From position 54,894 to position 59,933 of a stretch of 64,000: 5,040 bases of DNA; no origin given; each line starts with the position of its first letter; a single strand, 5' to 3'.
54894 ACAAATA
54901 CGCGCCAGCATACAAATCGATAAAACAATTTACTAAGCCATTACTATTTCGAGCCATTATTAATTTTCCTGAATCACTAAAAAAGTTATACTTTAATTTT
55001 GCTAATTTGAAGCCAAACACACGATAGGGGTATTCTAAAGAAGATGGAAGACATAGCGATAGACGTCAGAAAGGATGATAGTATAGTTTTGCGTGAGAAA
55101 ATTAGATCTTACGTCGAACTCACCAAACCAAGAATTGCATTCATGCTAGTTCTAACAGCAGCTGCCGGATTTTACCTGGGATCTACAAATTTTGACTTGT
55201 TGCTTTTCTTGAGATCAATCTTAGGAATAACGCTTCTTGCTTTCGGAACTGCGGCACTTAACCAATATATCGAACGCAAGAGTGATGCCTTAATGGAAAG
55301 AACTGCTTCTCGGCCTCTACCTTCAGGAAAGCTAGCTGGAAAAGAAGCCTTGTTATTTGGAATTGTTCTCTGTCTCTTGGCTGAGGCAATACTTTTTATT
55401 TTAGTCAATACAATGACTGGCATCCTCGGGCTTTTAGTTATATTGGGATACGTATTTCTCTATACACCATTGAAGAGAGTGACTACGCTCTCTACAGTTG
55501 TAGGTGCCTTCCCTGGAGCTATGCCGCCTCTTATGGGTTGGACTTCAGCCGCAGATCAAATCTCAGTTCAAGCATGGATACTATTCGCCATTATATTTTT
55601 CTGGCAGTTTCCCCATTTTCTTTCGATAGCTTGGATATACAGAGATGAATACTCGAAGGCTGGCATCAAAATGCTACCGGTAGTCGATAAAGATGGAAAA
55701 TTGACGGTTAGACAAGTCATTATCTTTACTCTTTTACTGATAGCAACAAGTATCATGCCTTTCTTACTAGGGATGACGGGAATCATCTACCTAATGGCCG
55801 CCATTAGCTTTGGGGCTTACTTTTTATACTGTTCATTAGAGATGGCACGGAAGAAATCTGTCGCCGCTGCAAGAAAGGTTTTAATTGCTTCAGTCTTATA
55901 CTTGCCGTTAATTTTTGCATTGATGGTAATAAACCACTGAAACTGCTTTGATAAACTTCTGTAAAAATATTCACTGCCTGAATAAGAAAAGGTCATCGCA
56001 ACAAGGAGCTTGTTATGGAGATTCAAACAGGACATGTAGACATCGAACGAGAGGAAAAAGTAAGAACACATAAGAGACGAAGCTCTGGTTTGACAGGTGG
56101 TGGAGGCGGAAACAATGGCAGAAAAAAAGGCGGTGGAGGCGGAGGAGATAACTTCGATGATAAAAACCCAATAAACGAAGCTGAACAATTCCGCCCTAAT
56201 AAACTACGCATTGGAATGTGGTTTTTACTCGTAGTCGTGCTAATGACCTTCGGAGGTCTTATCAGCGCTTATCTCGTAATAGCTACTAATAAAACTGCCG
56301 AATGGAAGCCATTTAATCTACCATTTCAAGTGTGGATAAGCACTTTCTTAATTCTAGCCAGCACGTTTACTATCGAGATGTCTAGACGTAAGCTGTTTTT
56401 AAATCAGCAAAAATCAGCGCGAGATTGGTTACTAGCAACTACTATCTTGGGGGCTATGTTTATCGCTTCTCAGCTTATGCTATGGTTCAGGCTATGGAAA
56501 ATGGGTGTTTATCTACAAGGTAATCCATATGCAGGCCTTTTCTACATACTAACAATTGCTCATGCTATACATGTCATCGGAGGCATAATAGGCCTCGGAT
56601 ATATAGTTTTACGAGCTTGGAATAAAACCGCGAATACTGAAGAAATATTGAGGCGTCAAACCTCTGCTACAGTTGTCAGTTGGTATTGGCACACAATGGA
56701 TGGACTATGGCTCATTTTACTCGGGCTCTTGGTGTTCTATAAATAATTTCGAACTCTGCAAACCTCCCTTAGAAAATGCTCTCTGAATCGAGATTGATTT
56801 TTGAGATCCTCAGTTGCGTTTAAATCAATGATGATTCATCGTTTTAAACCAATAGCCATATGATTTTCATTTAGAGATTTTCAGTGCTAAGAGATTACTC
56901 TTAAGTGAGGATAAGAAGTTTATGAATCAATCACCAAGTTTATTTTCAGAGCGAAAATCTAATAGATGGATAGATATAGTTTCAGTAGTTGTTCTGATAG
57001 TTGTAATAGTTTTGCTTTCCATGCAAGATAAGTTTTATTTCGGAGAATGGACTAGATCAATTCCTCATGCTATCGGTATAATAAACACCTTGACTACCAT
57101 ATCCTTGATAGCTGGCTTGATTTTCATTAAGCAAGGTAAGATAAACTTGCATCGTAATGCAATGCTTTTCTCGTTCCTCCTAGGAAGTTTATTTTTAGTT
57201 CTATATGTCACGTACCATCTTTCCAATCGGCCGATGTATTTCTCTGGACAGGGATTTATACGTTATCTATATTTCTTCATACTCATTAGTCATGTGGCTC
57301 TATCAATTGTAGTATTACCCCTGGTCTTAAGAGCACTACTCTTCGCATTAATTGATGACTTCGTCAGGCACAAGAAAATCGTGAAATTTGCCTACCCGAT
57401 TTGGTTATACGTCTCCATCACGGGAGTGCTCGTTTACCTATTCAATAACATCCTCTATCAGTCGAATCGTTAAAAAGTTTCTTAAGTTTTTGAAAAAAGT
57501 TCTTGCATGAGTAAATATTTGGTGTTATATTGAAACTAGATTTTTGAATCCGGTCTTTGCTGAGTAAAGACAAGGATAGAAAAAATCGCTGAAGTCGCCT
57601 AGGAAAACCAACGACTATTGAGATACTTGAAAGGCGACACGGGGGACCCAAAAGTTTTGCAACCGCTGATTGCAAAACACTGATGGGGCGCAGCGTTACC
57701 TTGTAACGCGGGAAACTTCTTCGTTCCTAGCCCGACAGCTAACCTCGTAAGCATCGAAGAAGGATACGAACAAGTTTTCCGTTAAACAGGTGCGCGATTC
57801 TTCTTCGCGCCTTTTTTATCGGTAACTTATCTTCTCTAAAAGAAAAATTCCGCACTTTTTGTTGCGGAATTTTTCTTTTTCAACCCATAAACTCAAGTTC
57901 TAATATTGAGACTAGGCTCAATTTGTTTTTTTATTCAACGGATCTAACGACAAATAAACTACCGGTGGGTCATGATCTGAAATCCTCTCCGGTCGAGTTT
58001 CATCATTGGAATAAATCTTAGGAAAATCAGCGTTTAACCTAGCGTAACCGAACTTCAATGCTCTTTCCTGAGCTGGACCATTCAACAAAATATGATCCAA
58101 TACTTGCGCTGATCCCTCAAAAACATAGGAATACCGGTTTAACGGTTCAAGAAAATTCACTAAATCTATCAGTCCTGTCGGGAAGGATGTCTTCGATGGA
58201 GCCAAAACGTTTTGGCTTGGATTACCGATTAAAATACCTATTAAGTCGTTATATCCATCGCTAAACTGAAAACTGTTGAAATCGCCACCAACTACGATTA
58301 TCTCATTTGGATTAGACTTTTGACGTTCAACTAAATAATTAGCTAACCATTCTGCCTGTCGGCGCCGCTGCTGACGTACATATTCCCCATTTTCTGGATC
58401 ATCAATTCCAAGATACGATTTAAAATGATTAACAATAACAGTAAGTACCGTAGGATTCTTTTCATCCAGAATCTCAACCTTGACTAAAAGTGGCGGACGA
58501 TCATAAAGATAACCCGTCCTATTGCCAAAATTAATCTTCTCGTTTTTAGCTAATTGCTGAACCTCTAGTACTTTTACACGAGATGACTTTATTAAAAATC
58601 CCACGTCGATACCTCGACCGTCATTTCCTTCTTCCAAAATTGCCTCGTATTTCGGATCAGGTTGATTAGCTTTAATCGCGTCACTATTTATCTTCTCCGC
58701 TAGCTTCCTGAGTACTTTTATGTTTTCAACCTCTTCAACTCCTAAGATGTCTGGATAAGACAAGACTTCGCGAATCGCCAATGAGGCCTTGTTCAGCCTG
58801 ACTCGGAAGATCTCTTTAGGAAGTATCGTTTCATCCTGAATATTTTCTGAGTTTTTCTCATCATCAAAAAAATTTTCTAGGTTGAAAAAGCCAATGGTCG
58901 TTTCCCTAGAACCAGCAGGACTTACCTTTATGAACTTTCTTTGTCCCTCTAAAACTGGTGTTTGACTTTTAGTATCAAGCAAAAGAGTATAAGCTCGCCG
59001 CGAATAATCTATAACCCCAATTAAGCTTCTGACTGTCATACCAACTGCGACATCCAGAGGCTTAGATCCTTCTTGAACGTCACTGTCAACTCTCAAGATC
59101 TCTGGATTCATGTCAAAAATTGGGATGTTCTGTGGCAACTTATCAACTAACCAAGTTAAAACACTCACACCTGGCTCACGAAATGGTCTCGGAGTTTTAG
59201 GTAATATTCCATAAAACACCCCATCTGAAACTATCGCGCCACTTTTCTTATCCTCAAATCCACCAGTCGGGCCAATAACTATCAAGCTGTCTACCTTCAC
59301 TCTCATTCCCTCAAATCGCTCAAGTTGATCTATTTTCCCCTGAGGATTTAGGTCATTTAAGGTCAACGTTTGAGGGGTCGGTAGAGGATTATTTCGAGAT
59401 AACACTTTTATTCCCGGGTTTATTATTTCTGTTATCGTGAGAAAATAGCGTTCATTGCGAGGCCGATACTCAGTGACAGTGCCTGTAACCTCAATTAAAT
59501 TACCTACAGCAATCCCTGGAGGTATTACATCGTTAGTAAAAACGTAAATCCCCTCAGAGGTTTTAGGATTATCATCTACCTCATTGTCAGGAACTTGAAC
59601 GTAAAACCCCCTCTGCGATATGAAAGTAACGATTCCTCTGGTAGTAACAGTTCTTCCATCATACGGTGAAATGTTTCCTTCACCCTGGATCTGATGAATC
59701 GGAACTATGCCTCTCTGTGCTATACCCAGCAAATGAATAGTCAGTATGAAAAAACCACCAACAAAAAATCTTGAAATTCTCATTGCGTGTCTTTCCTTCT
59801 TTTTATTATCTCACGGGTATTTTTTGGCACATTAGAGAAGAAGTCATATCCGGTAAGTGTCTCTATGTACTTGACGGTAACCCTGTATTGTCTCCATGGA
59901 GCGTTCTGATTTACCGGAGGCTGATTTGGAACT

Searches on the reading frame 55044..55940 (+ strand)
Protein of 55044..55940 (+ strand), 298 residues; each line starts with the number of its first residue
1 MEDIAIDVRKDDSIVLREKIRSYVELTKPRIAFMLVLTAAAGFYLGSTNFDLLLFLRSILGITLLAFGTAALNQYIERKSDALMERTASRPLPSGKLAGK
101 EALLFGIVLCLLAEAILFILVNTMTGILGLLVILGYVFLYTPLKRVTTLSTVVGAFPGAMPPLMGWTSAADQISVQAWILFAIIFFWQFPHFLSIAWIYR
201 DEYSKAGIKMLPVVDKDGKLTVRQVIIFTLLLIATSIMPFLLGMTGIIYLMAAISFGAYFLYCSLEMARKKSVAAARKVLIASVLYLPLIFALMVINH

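Call 5: search_protein_families(library=pfam, proteins=[window:55044-55940:+])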
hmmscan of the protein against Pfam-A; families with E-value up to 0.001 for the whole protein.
window:55044-55940:+ (298 aa): 1 family
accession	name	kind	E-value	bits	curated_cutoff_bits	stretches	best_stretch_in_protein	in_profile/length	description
PF01040.23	UbiA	-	1.9e-57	194.9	34.2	1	35-280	1-244/250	UbiA prenyltransferase family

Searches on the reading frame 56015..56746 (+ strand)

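Call 5: search_protein_families(library=pfam, proteins=[window:56015-56746:+])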
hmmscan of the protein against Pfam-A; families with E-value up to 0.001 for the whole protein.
window:56015-56746:+ (243 aa): 1 family
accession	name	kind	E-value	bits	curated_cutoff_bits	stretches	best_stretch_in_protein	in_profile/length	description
PF00510.24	COX3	-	1.3e-09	38.8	23.8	1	63-236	75-250/258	Cytochrome c oxidase subunit III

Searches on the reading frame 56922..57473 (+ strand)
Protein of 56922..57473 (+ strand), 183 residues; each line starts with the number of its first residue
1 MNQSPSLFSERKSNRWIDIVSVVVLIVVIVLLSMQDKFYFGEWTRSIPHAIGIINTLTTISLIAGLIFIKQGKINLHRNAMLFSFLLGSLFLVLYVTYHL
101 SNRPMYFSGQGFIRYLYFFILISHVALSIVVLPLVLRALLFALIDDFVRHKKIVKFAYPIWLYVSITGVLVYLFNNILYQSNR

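Call 5: search_protein_families(library=pfam, proteins=[window:56922-57473:+])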
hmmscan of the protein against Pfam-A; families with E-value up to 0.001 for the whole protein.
window:56922-57473:+ (183 aa): 2 families
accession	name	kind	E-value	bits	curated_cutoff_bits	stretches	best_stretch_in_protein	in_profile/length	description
PF04238.17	DUF420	-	5.7e-40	137.1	30.5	1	47-174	1-129/130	Protein of unknown function (DUF420)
PF10067.14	DUF2306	-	0.0002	22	31.6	1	21-95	39-112/147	Predicted membrane protein (DUF2306)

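Call 6: find_encoding_contigs(protein=window:56922-57473:+, flank=10000, max_places=10)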
Protein window:56922-57473:+ (183 aa): no gene with exactly this product is on record in the collection.
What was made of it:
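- Tried and rejected: Exact-sequence look-up of the DUF420 protein to find the source contig returned nothing on record (call 6).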

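Call 7: find_related_loci(query=window:56922-57473:+, collection=genome_contigs, flank=10000)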
Query window:56922-57473:+ (183 aa) in genome_contigs; peptide patterns used: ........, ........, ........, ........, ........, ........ (x = any residue, [..] = any of these).
177 stretches matched a pattern; 16 encode a relative of the query (tblastn E <= 1e-3); 16 distinct loci.
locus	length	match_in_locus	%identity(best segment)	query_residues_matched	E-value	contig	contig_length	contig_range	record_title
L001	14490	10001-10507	56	9-180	4e-60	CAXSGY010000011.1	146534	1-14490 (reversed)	MAG: uncultured Pyrinomonadaceae bacterium isolate private_X4_metawrap_bin.9 genome assembly, contig: private_X4_metawra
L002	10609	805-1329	54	9-182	1e-55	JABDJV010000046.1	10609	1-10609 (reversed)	MAG: Pyrinomonadaceae bacterium isolate SS_bin_32 k127_21897, whole genome shotgun sequence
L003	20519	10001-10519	57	1-173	7e-46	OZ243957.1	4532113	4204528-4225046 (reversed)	MAG: Pyrinomonadaceae bacterium isolate fdab6d58-10c3-4ee6-bfdd-27b91cfd1317 genome assembly, chromosome: 1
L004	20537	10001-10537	45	4-180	6e-45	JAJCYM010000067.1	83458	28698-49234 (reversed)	MAG: Roseivirga sp. isolate OFTM338 OFTM338_66, whole genome shotgun sequence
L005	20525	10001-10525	46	3-173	1e-40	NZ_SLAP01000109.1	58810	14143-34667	MAG: Cecembia sp. isolate CSSed162cmB_410R1 CSSed16-2cmB-369, whole genome shotgun sequence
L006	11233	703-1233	45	9-179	2e-37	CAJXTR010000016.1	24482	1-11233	MAG TPA_asm: uncultured Cryomorphaceae bacterium isolate SRR4030076_bin.76_MetaBAT_v2.12.1_MAG genome assembly, contig:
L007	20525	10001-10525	47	1-173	6e-37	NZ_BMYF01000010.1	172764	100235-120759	Mongoliitalea lutea strain KCTC 23224 sequence10, whole genome shotgun sequence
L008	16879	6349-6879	42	9-179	8e-37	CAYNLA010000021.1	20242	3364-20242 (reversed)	MAG TPA_asm: uncultured Polaribacter sp. isolate SRP134809_co1_367 genome assembly, contig: NODE_4961_length_20242_cov_2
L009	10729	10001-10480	43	10-173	7e-35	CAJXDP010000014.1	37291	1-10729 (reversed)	MAG TPA_asm: uncultured Formosa sp. isolate ERR599009_bin.69_MetaBAT_v2.12.1_MAG genome assembly, contig: NODE_417_lengt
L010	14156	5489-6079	40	1-182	1e-33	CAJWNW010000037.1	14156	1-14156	MAG TPA_asm: uncultured Flavobacteriaceae bacterium isolate ERR598978_bin.68_MetaBAT_v2.12.1_MAG genome assembly, contig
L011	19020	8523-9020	42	2-173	6e-33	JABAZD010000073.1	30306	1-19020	MAG: Flavobacteriaceae bacterium isolate HE327_NSB026 NODE_1979_length_30306_cov_22.611153, whole genome shotgun sequenc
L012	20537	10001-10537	42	9-183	4e-32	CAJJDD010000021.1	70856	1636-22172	MAG: Flavobacteriales bacterium UBA4466 isolate FRAM18_bin218 genome assembly, contig: FRAM18_bin218-21, whole genome sh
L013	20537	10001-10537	41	9-183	3e-30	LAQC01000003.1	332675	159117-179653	MAG: Cryomorphaceae bacterium ASP10-05a contig232, whole genome shotgun sequence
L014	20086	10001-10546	41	1-182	1e-29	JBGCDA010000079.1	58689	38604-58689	MAG: Flavobacteriales bacterium isolate SGMAG-90 contig79, whole genome shotgun sequence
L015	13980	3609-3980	46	47-172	7e-29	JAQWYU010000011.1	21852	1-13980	MAG: Flavobacteriaceae bacterium isolate cluster3_bin.65 k119_1023640, whole genome shotgun sequence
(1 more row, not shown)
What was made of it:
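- Closest known: Classical c-di-AMP. Different: The host is Acidobacteriota (Pyrinomonadaceae-like), and the element sits next to oxidase-assembly genes rather than K+, osmolyte or cell-wall genes (calls 5, 7).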

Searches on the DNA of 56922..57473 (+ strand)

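Call 8: search_rna_families(sources=[L001, L002, L003, L004, L005, L007], threshold=gathering)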
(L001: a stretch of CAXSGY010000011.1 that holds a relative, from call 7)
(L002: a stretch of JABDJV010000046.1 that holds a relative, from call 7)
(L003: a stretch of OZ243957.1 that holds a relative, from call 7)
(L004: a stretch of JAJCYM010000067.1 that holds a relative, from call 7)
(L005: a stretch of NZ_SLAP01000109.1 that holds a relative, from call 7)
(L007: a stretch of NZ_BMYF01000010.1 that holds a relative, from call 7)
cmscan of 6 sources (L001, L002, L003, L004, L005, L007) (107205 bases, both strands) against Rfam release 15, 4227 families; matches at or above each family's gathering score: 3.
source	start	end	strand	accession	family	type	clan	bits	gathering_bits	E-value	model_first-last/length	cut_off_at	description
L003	10616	10781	+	RF00379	c-di-AMP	Cis-reg; riboswitch;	-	82.2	38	2.3e-17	1-134/134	no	c-di-AMP riboswitch aptamer (ydaO/yuaA leader)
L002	1382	1547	+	RF00379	c-di-AMP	Cis-reg; riboswitch;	-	73.2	38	7.4e-15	1-134/134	no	c-di-AMP riboswitch aptamer (ydaO/yuaA leader)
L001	10583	10751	+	RF00379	c-di-AMP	Cis-reg; riboswitch;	-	65.9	38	7.7e-13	1-134/134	no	c-di-AMP riboswitch aptamer (ydaO/yuaA leader)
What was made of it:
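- Tried and rejected: Bacteroidota DUF420 loci (L004, L005, L007) have no riboswitch (call 8), so the link with DUF420 is lineage-specific.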

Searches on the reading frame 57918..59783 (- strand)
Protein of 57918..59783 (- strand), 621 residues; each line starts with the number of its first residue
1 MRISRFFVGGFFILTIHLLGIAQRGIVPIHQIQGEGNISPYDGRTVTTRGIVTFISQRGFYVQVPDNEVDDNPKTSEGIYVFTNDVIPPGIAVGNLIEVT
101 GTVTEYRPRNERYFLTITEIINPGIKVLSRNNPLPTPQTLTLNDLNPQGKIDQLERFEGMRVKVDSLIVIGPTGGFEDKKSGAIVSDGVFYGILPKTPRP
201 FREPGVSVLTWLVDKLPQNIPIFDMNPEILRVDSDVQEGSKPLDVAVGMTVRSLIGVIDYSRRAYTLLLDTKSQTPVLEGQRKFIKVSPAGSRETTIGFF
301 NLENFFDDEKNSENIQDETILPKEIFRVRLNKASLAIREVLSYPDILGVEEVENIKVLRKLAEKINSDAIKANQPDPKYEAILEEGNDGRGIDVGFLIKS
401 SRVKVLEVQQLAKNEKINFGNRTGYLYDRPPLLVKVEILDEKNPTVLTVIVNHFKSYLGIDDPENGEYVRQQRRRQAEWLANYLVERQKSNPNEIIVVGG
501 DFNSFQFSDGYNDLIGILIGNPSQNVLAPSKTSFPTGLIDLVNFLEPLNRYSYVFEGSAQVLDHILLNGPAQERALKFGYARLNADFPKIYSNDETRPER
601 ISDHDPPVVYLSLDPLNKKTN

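Call 5: search_protein_families(library=pfam, proteins=[window:57918-59783:-])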
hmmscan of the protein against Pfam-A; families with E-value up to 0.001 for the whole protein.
window:57918-59783:- (621 aa): 2 families
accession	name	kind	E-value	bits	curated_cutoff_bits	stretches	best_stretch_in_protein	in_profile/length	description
PF19580.5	Exo_endo_phos_3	-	9.1e-14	51.6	27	1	296-504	1-196/311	Endonuclease/Exonuclease/phosphatase family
PF03372.29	Exo_endo_phos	-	1.6e-08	35.1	24.5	1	330-604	15-225/225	Endonuclease/Exonuclease/phosphatase family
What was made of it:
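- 57918..61555 (-): Convergent two-gene nuclease operon (EEP nuclease, then Endonuclease_NS+LTD). It is a neighbour only in the window clade and is not part of the conserved unit. Pfam (call 5).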
